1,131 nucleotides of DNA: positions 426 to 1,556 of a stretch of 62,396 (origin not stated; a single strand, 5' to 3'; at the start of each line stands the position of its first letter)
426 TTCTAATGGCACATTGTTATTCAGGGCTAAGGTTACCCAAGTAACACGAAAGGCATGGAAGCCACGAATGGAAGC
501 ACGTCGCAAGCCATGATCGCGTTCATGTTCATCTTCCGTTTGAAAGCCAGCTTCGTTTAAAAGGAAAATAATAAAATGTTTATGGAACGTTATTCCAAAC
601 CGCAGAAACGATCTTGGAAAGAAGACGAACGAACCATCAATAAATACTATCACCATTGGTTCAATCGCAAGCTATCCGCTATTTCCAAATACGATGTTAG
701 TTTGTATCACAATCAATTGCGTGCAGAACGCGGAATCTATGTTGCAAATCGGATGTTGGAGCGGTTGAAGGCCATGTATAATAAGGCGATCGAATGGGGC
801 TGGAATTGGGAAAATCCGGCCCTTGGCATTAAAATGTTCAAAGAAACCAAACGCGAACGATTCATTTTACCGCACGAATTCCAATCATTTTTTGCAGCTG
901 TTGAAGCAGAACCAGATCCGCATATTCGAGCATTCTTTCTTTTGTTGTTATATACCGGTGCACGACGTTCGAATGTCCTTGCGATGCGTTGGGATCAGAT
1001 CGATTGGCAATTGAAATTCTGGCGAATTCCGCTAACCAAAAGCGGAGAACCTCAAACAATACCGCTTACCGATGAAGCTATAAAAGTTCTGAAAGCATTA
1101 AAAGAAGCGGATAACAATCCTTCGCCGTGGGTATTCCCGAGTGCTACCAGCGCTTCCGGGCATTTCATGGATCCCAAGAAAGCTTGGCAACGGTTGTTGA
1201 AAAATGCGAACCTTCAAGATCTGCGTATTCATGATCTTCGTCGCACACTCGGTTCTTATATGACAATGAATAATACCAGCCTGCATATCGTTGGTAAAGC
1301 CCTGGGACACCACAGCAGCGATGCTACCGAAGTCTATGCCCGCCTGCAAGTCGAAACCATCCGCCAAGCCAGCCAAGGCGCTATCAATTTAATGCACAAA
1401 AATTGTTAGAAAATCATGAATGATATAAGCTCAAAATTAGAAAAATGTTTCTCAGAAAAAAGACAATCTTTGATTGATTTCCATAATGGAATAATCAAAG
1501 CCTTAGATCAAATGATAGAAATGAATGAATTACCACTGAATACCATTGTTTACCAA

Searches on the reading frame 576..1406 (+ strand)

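Call 56: search_protein_families(library=pfam, proteins=[window:576-1406:+], max_evalue=0.0001)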
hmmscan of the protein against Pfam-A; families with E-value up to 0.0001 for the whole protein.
window:576-1406:+ (277 aa): 1 family
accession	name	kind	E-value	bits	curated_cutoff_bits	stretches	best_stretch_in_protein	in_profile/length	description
PF00589.27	Phage_integrase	-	4.5e-28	98.6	27.1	1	96-258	2-169/172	Phage integrase family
